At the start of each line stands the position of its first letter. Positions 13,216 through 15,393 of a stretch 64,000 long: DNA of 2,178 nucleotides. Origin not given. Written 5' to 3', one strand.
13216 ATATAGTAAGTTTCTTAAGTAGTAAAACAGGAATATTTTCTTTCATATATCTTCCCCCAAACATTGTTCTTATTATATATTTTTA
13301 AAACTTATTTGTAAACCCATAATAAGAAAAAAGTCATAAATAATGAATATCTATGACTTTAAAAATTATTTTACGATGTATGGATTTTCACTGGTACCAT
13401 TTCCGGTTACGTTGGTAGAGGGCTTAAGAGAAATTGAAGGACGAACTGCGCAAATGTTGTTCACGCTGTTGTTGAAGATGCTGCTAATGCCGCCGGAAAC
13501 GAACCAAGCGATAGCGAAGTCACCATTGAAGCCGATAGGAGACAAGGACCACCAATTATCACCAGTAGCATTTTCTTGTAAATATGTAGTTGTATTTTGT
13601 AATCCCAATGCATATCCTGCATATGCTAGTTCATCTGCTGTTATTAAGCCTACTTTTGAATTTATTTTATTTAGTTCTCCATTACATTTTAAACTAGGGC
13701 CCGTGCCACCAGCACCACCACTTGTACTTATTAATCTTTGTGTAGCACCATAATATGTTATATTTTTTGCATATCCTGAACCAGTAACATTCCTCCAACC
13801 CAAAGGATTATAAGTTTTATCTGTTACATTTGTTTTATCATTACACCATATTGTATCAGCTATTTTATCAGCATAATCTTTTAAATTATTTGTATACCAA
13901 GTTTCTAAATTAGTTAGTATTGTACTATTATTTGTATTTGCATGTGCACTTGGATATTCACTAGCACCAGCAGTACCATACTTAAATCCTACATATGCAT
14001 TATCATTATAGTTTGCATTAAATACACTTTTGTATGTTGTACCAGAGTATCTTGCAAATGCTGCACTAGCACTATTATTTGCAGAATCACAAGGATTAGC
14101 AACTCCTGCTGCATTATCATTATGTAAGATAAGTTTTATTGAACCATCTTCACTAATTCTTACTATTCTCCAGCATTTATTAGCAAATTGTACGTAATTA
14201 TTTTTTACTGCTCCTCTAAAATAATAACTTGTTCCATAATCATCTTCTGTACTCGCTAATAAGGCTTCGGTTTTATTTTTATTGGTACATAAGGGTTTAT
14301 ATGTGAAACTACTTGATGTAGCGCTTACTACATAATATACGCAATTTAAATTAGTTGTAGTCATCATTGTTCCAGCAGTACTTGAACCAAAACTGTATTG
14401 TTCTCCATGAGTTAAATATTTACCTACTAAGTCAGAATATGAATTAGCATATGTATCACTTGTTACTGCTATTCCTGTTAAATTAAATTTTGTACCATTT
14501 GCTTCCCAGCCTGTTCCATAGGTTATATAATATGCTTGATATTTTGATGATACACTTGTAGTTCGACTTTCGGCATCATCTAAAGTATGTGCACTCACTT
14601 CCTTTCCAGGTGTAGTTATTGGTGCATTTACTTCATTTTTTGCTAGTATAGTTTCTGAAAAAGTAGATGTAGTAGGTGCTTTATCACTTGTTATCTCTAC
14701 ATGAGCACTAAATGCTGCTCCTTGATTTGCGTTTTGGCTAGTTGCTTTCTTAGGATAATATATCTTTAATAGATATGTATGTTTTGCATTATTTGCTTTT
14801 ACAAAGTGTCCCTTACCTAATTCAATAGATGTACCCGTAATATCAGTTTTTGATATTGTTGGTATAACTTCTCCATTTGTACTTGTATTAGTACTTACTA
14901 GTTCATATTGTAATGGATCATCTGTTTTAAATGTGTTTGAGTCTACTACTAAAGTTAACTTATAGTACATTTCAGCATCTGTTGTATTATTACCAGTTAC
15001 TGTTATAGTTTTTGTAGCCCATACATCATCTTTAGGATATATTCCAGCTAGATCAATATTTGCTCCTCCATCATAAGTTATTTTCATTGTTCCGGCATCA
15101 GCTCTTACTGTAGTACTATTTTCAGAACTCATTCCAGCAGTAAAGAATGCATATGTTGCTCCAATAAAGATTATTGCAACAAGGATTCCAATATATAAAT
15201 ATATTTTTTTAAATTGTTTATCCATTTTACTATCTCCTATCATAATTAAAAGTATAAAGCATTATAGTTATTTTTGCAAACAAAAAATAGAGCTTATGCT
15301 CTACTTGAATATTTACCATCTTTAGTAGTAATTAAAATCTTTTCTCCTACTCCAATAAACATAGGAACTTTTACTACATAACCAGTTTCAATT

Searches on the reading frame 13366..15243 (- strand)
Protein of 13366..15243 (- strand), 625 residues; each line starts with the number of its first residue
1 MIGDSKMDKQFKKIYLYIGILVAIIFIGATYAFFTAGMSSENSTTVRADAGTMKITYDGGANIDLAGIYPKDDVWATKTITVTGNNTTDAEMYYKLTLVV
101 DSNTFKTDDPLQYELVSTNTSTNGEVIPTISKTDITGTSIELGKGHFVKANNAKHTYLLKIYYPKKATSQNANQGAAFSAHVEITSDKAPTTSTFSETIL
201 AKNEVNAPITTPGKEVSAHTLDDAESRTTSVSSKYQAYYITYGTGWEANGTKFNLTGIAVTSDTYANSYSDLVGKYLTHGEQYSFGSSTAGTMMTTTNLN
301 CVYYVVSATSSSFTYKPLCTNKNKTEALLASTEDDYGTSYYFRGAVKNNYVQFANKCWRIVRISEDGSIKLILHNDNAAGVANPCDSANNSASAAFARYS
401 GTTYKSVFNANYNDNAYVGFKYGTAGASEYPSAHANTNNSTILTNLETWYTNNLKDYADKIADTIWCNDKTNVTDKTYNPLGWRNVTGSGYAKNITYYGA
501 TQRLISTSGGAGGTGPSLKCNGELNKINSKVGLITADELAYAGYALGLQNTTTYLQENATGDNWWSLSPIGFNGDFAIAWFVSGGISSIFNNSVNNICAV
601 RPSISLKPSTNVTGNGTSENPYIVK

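Call 6: search_protein_families(library=pfam, proteins=[window:13366-15243:-], max_evalue=0.1)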
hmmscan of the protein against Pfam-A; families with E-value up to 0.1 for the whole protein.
window:13366-15243:- (625 aa): 0 families

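Call 7: search_protein_families(library=ncbifam, proteins=[window:13366-15243:-], max_evalue=0.1)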
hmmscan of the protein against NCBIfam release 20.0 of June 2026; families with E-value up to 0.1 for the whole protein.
window:13366-15243:- (625 aa): 1 family
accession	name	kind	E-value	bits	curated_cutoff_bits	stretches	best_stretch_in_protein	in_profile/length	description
TIGR04088.1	cognate_SipW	domain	0.024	14.8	19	1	16-45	1-30/34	SipW-dependent-type signal peptide-containing protein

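Call 69: search_protein_families(library=pfam, alignment_id=A6, max_evalue=0.001)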
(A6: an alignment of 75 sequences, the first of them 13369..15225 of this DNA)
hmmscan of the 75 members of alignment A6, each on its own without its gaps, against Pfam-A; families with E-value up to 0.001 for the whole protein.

A. member 1, window:13369-15225:- (619 aa): 0 families

B. families by the number of members that match (of 75 scanned): 19 families
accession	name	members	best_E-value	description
PF03382.20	DUF285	9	1.5e-116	Mycoplasma protein of unknown function, DUF285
PF19789.6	DUF6273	4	4e-08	Domain of unknown function (DUF6273)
PF09479.16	Flg_new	2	2.5e-08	Listeria-Bacteroides repeat domain (List_Bact_rpt)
PF01827.32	FTH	2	3.2e-05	FTH domain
PF13306.12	LRR_5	1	1.3e-71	BspA type Leucine rich repeat region (6 copies)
PF25390.1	WD40_RLD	1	1.5e-64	RCC1-like domain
PF00415.24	RCC1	1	2.7e-15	Regulator of chromosome condensation (RCC1) repeat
PF14890.11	Intein_splicing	1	7.5e-13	Intein splicing domain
PF13540.12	RCC1_2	1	9e-13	Regulator of chromosome condensation (RCC1) repeat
PF00041.27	fn3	1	1.6e-11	Fibronectin type III domain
PF25059.1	FN3_DSCAM-DSCAML_C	1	8.9e-09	DSCAM/DSCAML C-terminal Fn3-like domain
PF01079.26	Hint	1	6.2e-08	Hint module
PF05203.21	Hom_end_hint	1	4.4e-06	Hom_end-associated Hint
PF07591.16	PT-HINT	1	7.7e-06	Pretoxin HINT domain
PF07495.19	Y_Y_Y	1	2.9e-05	Y_Y_Y domain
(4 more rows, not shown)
